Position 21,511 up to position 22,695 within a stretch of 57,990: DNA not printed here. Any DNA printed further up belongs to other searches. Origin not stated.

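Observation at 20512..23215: Orphan sigma-like / ParB / ParB operon in a slot that elsewhere holds an R-M system: candidate uncharacterised defence or MGE-control module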

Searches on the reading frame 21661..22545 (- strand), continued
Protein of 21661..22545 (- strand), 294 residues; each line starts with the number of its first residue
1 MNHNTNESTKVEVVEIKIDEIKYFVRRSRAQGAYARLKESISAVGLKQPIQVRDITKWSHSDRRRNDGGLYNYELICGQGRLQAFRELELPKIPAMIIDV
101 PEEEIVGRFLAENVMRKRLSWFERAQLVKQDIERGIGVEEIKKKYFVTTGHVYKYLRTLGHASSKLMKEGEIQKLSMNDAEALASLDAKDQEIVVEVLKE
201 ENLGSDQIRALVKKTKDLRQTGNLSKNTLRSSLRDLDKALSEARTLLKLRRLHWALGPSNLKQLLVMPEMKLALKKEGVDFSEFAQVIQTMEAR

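Call 75: get_annotated_region(hit=H3, flank=6000)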
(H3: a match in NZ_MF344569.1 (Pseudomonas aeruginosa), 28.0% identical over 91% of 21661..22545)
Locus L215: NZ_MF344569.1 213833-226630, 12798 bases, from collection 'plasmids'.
description: Pseudomonas aeruginosa strain 12939 plasmid p12939-PER, complete sequence
organism: Pseudomonas aeruginosa (NCBI taxid 287)
taxonomy: Bacteria; Pseudomonadota; Gammaproteobacteria; Pseudomonadales; Pseudomonadaceae; Pseudomonas; Pseudomonas aeruginosa
host: -; source: -; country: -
typing (MOB-suite, as given by PLSDB): non-mobilizable; replicon rep_cluster_1115; mating-pair formation MPF_I
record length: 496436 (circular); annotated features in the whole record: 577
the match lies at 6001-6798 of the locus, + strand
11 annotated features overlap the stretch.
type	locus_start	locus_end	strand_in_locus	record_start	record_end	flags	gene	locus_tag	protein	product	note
CDS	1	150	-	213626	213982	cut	lvaB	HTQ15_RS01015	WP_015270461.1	4-hydroxypentanoyl-CoA kinase subunit LvaB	-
CDS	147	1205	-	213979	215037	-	-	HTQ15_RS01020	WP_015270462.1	phosphotransferase family protein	-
CDS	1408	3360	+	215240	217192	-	prpR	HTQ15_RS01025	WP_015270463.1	propionate catabolism operon regulatory protein PrpR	GO:0000160 - phosphorelay signal transduction system [Evidence IEA]; GO:0019629 - propionate catabolic process, ...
CDS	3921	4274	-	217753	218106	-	-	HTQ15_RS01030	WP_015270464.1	hypothetical protein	-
CDS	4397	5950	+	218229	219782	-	-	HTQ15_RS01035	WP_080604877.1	recombinase family protein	GO:0006310 - DNA recombination [Evidence IEA]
CDS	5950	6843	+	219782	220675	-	-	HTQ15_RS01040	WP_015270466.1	plasmid partitioning protein RepB C-terminal domain-containing protein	-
CDS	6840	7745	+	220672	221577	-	-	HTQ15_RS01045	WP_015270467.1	plasmid partitioning protein RepB C-terminal domain-containing protein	-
CDS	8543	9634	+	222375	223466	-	-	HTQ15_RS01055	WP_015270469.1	site-specific integrase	GO:0015074 - DNA integration [Evidence IEA]; GO:0006310 - DNA recombination [Evidence IEA]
CDS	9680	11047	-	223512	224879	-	-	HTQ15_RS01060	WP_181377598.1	hypothetical protein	-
CDS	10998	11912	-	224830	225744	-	-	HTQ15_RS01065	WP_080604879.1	ATP-binding protein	-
CDS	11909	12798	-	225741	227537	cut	-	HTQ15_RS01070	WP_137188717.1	hypothetical protein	-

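Call 76: search_protein_families(library=pfam, proteins=[L212:3430-4986:+, L212:4983-5870:+, L212:5867-6769:+, L002:12208-12600:+, L002:12623-13450:+, L002:3051-6122:+, L002:6574-7338:+, L002:7603-8130:-, L002:8554-9048:+], max_evalue=0.01)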
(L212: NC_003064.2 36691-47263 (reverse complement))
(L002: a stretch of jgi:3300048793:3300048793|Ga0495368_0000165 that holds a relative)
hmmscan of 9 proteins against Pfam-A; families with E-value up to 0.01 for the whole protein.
L212:3430-4986:+ (518 aa): 2 families
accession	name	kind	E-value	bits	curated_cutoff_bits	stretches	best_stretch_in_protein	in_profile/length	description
PF00239.26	Resolvase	-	1.5e-22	80.7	23.3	1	17-160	2-138/145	Resolvase, N terminal domain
PF07508.19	Recombinase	-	1.4e-17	64.3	21.1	1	212-316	2-102/102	Recombinase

L212:4983-5870:+ (295 aa): 2 families
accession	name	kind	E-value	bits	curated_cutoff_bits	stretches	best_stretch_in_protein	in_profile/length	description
PF07506.17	RepB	-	8.4e-40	137.2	30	1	98-269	1-182/185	RepB plasmid partitioning protein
PF02195.25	ParB_N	-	1.2e-09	38.6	26.3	1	7-97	2-94/95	ParB N-terminal domain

L212:5867-6769:+ (300 aa): 2 families
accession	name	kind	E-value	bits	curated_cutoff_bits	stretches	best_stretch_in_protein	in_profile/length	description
PF07506.17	RepB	-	6.8e-62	209.2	30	1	102-283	2-185/185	RepB plasmid partitioning protein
PF02195.25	ParB_N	-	0.00052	20.4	26.3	1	15-92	5-80/95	ParB N-terminal domain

L002:12208-12600:+ (130 aa): 1 family
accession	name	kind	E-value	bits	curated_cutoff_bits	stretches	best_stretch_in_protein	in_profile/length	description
PF01176.25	eIF-1a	-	0.0051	16.9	30.2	0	82-106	35-59/64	Translation initiation factor 1A / IF-1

L002:12623-13450:+ (275 aa): 2 families
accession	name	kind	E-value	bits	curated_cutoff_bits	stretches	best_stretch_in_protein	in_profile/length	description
PF23343.2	REP_ORF2-G2P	-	6.9e-10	39.5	27.8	1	59-153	2-97/99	Replication-associated protein ORF2/G2P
PF05840.19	Phage_GPA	-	0.0083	15.6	31.4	0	75-111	221-258/321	Bacteriophage replication gene A protein (GPA)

L002:3051-6122:+ (1023 aa): 14 families
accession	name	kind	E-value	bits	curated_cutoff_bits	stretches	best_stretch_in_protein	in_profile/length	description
PF13418.12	Kelch_4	-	6.7e-95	311.3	21.6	12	63-109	1-47/49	Galactose oxidase, central domain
PF01344.31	Kelch_1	-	5.1e-86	282.1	20.1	11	165-206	3-43/46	Kelch motif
PF13964.12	Kelch_6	-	2e-81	266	25.3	10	64-113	2-50/50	Kelch motif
PF13415.12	Kelch_3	-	3.6e-80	263.2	22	11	564-609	2-47/48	Galactose oxidase, central domain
PF24681.1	Kelch_KLHDC2_KLHL20_DRC7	-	4e-75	252.3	50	6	264-473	2-220/221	KLHDC2/KLHL20/DRC7 Kelch-repeats domain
PF24981.1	Beta-prop_ATRN-LZTR1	-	8e-55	186.6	50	6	445-624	26-223/289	Attractin/LZTR1 beta-propeller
PF07646.21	Kelch_2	-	8.8e-45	148.8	21.3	1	310-353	2-45/48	Kelch motif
PF25210.1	Kelch_FKB95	-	4.7e-41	141.6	70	5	423-500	47-125/268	FKB95, Kelch-repeats domain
PF07250.17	Glyoxal_oxid_N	-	1.3e-25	90.5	37.5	2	146-231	51-136/243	Glyoxal oxidase N-terminus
PF24996.1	NANM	-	3.9e-12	46.1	45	0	194-279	170-263/350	N-acetylneuraminate epimerase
PF18755.6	RAMA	-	4.4e-10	39.9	35.2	0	260-290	42-73/107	Restriction Enzyme Adenine Methylase Associated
PF00404.24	Dockerin_1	-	1.3e-09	38.5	22.9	1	967-1018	2-56/57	Dockerin type I domain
PF02698.23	DUF218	-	3.6e-05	24.1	27.6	0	159-194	12-45/133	DUF218 domain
PF15285.11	BH3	-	0.0074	16.6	25.5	0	434-444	14-24/25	Beclin-1 BH3 domain, Bcl-2-interacting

L002:6574-7338:+ (254 aa): 2 families
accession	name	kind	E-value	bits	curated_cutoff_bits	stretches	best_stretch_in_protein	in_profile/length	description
PF14279.12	HNH_5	-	0.0034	17.7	27.5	1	14-55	1-43/56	HNH endonuclease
PF02604.26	PhdYeFM_antitox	-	0.0085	16.3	29.8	0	94-118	12-36/74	Antitoxin Phd_YefM, type II toxin-antitoxin system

L002:7603-8130:- (175 aa): 0 families

L002:8554-9048:+ (164 aa): 0 families

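Call 77: search_protein_families(library=padloc, proteins=[L212:3430-4986:+, L212:4983-5870:+, L212:5867-6769:+], max_evalue=0.01)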
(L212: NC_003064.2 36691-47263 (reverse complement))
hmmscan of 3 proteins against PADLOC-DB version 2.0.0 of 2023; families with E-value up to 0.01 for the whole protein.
L212:3430-4986:+ (518 aa): 0 families

L212:4983-5870:+ (295 aa): 0 families

L212:5867-6769:+ (300 aa): 1 family
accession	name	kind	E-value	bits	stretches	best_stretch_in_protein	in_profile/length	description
PDLC03229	MTase_II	-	0.0012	15.7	1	17-91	14-85/436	Type II methyltransferase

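Call 82: predict_structure(alignment_id=A1)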
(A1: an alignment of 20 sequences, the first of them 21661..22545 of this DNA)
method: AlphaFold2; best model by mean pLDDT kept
length: 294 residues; sequences in the alignment: 20
mean_pLDDT: 80.8   pTM: 0.45
mean pLDDT of the five models: 80.8, 80.6, 78.7, 70.5, 70.0
residues with pLDDT >= 90: 34; 70-90: 215; 50-70: 32; < 50: 13
segments of 3 or more residues with pLDDT < 50: 1-10, 114-116
pLDDT, mean of each block of 10 residues (from residue 1): 37 85 70 80 84 88 87 87 88 87 66 58 88 89 82 89 85 87 90 90 86 88 84 87 82 69 77 82 77 60
secondary structure, 60 per line:
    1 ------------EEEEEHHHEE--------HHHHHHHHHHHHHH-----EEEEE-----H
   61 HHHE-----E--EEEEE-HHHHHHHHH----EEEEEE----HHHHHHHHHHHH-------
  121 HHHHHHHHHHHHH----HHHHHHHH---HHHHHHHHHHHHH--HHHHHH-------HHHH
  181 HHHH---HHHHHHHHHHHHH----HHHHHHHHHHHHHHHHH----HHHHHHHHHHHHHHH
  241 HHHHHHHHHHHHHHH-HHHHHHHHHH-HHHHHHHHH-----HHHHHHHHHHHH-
elements in order: E13-17 H31-44 E50-54 H60-63 E73-77 H79-87 E92-97 H102-113 H121-133 H138-145 H149-161 H164-169 H177-184 H188-200 H205-221 H226-255 H257-266 H268-276 H282-293

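Call 85: fold_search(model_id=the predicted structure, library=pdb)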
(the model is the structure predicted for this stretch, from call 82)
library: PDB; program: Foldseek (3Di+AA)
matches with E <= 10: 292; with E <= 0.001: 43
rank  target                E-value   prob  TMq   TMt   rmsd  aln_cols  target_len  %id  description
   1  7bnk_A                6.9e-12  1.00  0.37  0.51   8.5       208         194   24  Crystal structure of ParB from Myxococcus xanthus bound to CDP and Monothiophosphate (released 2021-09-08)
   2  7bnr_A                1.0e-11  1.00  0.36  0.51   8.5       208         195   24  Crystal structure of a ParB Q52A mutant from Myxococcus xanthus bound to CTPyS (released 2021-09-08)
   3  7bnk_B                2.1e-11  1.00  0.36  0.51   8.5       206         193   25  Crystal structure of ParB from Myxococcus xanthus bound to CDP and Monothiophosphate (released 2021-09-08)
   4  6sdk_B                3.1e-11  1.00  0.36  0.50   8.7       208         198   25  Crystal structure of bacterial ParB dimer bound to CDP (released 2019-10-23)
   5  7o0n_A                3.3e-11  1.00  0.37  0.51   8.3       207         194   25  Crystal structure of a ParB E93A mutant from Myxococcus xanthus bound to CDP and monothiophosphate (released 2021-09-15)
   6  7ng0                  3.7e-11  1.00  0.35  0.48   9.2       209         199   23  Crystal structure of N- and C-terminally truncated Geobacillus thermoleovorans nucleoid occlusion protein Noc (released 2021-02-17)
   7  7bnr_B                7.2e-11  1.00  0.38  0.53   8.1       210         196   24  Crystal structure of a ParB Q52A mutant from Myxococcus xanthus bound to CTPyS (released 2021-09-08)
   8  6sdk_A                7.6e-11  1.00  0.33  0.45   8.8       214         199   26  Crystal structure of bacterial ParB dimer bound to CDP (released 2019-10-23)
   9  7nfu_A                1.3e-10  1.00  0.37  0.45   7.4       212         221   24  Crystal structure of C-terminally truncated Geobacillus thermoleovorans nucleoid occlusion protein Noc (released 2021-02-17)
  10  7nfu_B                1.3e-10  1.00  0.35  0.44   7.6       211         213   24  Crystal structure of C-terminally truncated Geobacillus thermoleovorans nucleoid occlusion protein Noc (released 2021-02-17)
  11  7ol9_B                2.5e-10  1.00  0.33  0.46  16.0       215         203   26  Crystal structure of C-terminally truncated Bacillus subtilis nucleoid occlusion protein (Noc) complexed to the Noc-bi (released 2022-03-09)
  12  7ol9_A                2.5e-10  1.00  0.32  0.45  15.6       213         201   26  Crystal structure of C-terminally truncated Bacillus subtilis nucleoid occlusion protein (Noc) complexed to the Noc-bi (released 2022-03-09)
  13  7bm8_A                2.9e-09  1.00  0.30  0.46   8.8       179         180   22  Crystal structure of the C-terminally truncated chromosome-partitioning protein ParB from Caulobacter crescentus compl (released 2021-04-28)
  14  8qa8_C                2.9e-09  1.00  0.29  0.39  10.6       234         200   17  Crystal structure of the C-terminally truncated transcriptional repressor protein KorB from the RK2 plasmid complexed  (released 2024-02-21)
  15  1vz0_F                3.0e-09  1.00  0.29  0.44  10.0       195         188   26  Chromosome segregation protein Spo0J from Thermus thermophilus (released 2004-07-19)
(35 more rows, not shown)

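Call 86: search_protein_families(library=pfam, proteins=[L010:9384-9695:+, L012:9341-9652:+, L004:9382-9723:+], max_evalue=10)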
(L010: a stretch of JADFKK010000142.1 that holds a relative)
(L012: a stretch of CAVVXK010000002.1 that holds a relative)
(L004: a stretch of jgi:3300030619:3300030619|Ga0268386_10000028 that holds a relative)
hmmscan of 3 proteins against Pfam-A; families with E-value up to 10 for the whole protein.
L010:9384-9695:+ (103 aa): 0 families

L012:9341-9652:+ (103 aa): 2 families
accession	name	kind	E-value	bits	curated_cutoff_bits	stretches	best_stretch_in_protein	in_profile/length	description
PF18583.6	Arnt_C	-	0.011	15.9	26.5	1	11-65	34-88/103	Aminoarabinose transferase C-terminal domain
PF10818.13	SecM_small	-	0.028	15.6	26.1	1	44-79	9-46/95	secA translation cis-regulator SecM, small type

L004:9382-9723:+ (113 aa): 2 families
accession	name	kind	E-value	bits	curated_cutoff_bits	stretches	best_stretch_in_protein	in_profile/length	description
PF08929.15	PoNi_C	-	0.019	16.2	25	1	48-108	7-71/107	PoNe immunity proteins (PoNi), C-terminal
PF08270.16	PRD_Mga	-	0.13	12.6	23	1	9-58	44-98/220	M protein trans-acting positive regulator (MGA) PRD domain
